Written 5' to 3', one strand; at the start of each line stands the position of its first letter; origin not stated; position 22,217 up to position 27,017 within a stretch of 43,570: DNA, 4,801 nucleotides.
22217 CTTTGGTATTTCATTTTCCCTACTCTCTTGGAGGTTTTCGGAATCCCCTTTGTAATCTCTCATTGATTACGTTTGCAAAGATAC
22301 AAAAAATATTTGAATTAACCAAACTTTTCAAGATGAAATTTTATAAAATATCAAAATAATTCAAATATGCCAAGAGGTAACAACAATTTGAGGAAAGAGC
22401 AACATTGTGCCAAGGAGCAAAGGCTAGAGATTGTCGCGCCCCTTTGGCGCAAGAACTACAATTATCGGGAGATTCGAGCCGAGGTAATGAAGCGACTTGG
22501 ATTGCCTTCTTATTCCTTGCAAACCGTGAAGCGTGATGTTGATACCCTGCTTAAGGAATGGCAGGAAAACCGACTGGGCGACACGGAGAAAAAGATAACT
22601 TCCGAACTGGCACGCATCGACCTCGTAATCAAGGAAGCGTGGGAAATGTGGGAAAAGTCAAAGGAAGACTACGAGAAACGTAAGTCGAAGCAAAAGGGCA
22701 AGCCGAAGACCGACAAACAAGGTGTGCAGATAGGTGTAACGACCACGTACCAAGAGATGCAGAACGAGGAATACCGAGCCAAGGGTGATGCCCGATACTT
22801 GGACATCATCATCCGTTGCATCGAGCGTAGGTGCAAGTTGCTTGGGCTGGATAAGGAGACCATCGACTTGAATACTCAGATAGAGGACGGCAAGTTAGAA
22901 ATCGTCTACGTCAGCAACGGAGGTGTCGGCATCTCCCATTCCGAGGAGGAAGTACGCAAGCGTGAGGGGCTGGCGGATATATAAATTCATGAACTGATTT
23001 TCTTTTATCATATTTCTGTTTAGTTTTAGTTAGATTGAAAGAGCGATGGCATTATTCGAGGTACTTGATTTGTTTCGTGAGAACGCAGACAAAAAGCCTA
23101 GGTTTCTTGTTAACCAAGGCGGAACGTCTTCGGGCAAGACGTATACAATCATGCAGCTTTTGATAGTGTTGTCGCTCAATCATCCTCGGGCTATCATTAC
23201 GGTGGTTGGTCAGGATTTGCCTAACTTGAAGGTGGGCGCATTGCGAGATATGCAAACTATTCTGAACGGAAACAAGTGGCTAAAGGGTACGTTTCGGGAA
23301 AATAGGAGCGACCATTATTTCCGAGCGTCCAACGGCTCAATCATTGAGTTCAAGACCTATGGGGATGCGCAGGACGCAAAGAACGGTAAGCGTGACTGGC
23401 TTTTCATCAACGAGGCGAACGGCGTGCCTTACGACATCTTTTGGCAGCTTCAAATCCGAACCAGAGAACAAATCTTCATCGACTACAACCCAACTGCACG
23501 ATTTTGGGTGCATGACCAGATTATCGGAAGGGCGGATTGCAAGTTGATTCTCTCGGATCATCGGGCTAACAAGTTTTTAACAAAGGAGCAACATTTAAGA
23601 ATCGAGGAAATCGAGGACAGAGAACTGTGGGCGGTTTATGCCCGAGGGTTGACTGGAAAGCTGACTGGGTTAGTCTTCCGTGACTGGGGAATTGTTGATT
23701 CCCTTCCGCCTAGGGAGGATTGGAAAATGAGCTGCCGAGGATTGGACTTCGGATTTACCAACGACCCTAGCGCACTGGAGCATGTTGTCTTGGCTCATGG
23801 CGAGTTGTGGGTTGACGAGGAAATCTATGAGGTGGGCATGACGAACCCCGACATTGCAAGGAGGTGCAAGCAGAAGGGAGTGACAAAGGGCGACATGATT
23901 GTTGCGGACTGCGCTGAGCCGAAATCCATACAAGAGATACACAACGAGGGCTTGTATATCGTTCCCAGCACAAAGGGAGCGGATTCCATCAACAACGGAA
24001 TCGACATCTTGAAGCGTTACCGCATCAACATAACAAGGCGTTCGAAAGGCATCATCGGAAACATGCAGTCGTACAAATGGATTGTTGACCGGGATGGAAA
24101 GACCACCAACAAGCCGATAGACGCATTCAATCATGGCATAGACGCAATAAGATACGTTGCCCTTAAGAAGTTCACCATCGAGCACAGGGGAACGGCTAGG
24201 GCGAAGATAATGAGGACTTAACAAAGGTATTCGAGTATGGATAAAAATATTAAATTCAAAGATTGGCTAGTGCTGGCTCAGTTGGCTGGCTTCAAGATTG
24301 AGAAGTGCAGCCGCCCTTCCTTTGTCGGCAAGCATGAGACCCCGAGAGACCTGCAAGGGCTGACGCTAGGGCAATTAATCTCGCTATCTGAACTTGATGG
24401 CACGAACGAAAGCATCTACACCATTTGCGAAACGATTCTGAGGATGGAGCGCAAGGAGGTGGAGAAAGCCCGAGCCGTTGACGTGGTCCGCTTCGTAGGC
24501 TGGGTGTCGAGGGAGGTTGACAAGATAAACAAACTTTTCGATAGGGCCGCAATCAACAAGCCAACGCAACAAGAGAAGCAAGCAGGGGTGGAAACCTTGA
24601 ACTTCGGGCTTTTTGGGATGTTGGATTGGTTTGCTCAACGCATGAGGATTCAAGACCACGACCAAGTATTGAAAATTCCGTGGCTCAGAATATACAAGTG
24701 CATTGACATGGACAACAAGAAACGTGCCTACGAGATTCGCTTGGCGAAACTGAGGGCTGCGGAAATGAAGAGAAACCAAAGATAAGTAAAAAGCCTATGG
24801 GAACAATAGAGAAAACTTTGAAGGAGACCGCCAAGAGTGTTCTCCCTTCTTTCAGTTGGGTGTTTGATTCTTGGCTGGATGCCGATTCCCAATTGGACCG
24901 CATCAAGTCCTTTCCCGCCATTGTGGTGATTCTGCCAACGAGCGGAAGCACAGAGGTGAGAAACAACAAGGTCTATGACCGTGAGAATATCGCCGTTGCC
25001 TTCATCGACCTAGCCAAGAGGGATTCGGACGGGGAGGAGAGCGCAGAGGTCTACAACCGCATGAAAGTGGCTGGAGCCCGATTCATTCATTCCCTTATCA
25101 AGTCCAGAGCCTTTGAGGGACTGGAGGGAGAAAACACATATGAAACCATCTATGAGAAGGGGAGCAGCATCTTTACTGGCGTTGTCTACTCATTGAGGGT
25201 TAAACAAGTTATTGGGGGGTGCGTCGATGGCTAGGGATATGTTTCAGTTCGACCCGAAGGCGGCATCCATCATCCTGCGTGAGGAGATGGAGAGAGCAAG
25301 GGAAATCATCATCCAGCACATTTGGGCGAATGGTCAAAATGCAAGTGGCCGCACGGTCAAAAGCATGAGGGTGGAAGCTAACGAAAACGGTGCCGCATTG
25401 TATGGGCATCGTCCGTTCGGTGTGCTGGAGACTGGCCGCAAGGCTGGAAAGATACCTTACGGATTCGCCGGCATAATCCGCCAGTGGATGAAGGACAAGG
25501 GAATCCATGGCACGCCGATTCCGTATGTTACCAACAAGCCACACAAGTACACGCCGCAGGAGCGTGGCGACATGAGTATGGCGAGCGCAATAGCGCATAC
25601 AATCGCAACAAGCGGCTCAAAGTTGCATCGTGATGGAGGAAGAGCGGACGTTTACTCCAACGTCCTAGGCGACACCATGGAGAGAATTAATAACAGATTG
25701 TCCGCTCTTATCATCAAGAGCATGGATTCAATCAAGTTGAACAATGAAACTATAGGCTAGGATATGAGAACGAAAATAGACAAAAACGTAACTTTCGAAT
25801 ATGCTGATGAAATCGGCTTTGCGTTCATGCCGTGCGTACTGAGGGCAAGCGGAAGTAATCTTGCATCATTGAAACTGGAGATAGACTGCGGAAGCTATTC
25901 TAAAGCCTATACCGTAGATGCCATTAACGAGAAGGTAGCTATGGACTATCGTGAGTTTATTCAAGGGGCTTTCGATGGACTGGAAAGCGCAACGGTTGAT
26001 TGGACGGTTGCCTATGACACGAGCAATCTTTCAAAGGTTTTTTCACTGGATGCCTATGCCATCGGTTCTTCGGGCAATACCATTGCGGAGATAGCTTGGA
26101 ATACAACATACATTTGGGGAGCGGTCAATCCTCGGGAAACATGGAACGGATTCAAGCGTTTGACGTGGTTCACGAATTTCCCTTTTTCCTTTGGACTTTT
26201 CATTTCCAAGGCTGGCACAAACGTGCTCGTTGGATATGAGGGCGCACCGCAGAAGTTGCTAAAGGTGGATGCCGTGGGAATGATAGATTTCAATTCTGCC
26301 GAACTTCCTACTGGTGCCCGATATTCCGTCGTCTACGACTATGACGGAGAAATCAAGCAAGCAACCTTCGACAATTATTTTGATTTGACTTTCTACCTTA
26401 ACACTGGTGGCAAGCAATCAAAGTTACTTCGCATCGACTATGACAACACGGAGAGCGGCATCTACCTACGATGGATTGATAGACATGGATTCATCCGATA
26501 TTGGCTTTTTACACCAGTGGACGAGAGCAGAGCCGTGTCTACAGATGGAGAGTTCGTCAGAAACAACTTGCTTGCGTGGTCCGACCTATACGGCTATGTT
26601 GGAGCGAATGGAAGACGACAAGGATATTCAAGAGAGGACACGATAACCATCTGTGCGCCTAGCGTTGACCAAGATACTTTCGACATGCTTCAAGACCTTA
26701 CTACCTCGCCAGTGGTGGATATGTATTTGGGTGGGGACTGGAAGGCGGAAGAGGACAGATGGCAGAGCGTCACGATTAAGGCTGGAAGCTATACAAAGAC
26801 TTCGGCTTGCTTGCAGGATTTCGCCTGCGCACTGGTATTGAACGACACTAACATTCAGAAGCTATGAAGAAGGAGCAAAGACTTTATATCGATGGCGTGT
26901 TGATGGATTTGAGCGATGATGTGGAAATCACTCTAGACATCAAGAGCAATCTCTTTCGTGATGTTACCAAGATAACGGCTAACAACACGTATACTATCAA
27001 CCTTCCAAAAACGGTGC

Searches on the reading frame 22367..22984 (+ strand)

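Call 88: search_protein_families(library=phrogs, max_evalue=0.001, proteins=[window:22367-22984:+])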
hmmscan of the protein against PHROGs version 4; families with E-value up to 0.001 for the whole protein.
window:22367-22984:+ (205 aa): 1 family
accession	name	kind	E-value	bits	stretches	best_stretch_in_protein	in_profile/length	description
phrog_645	-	DNA, RNA and nucleotide metabolism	6e-16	60.1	1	9-165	16-124/196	Rnase E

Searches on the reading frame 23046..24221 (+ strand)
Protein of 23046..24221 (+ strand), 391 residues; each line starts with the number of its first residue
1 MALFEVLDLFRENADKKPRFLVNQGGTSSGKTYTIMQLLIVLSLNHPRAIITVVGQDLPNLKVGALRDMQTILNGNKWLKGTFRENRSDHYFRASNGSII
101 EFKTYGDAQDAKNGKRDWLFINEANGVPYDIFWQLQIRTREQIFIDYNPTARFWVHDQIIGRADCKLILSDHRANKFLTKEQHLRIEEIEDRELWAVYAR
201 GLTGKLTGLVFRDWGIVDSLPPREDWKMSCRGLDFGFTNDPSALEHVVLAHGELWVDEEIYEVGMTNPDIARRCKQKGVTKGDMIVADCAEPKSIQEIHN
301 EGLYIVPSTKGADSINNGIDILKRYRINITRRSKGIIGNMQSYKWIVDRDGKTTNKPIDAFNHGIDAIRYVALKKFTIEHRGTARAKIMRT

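Call 16: search_protein_families(library=phrogs, max_evalue=0.00001, proteins=[window:23046-24221:+])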
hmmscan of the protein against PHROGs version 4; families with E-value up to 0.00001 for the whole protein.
window:23046-24221:+ (391 aa): 4 families
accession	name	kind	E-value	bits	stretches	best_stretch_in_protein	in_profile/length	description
phrog_5653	-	head and packaging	5.6e-33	115.3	1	224-380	27-185/199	terminase large subunit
phrog_2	-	head and packaging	6.1e-30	105.6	1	10-379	274-596/807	terminase large subunit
phrog_6672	-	head and packaging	1.8e-28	99.9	1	251-372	4-126/145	terminase large subunit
phrog_3717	-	head and packaging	3.5e-14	53.9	1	8-246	13-269/277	terminase large subunit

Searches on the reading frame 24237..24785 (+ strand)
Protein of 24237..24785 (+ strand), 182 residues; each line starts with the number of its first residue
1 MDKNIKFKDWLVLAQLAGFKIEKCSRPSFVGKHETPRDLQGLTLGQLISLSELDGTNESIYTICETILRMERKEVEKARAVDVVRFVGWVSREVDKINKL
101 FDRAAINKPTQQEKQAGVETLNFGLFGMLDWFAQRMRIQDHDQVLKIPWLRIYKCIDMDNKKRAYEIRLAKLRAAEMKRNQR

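Call 88: search_protein_families(library=phrogs, max_evalue=0.001, proteins=[window:24237-24785:+])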
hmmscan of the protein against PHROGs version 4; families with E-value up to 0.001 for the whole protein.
window:24237-24785:+ (182 aa): 1 family
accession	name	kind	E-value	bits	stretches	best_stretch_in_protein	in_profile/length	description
phrog_28240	-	unknown function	2.7e-21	77.4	1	42-173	49-180/188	-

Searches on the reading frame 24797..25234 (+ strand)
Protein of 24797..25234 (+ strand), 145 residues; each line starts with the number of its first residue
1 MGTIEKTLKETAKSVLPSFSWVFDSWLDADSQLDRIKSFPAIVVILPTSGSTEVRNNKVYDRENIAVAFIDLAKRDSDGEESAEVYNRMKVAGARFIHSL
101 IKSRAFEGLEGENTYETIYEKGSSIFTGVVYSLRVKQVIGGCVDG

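Call 88: search_protein_families(library=phrogs, max_evalue=0.001, proteins=[window:24797-25234:+])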
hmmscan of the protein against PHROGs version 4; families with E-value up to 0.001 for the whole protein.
window:24797-25234:+ (145 aa): 1 family
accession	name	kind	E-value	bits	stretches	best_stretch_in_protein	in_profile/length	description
phrog_33245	-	unknown function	2.1e-17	64.1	1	17-143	15-142/143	-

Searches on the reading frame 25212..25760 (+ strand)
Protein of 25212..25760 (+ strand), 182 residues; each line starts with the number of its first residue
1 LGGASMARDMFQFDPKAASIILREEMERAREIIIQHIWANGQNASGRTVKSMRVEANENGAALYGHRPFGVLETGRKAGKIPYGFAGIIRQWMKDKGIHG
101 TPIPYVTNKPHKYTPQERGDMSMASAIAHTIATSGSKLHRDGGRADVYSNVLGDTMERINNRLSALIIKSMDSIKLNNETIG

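Call 88: search_protein_families(library=phrogs, max_evalue=0.001, proteins=[window:25212-25760:+])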
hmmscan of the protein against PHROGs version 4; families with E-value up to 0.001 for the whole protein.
window:25212-25760:+ (182 aa): 1 family
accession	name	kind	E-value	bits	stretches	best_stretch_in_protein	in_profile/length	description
phrog_31246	-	unknown function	1.5e-28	100.9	1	31-166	21-159/167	-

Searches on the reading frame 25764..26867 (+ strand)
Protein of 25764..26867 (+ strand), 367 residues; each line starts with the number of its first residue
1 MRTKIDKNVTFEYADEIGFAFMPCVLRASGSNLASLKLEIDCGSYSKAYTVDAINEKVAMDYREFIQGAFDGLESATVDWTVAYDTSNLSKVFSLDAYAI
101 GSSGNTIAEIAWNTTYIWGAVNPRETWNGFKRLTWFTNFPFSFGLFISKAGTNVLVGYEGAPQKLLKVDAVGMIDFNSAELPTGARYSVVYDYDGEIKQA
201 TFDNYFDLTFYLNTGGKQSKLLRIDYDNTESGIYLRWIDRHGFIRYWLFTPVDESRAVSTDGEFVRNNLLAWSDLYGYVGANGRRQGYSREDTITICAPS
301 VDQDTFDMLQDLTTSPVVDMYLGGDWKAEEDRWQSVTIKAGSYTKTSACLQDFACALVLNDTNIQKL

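Call 16: search_protein_families(library=phrogs, max_evalue=0.00001, proteins=[window:25764-26867:+])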
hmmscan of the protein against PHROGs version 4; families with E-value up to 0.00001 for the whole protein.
window:25764-26867:+ (367 aa): 1 family
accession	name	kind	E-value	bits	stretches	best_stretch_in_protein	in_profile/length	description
phrog_37065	-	unknown function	1.5e-28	101.2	1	86-367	79-348/348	-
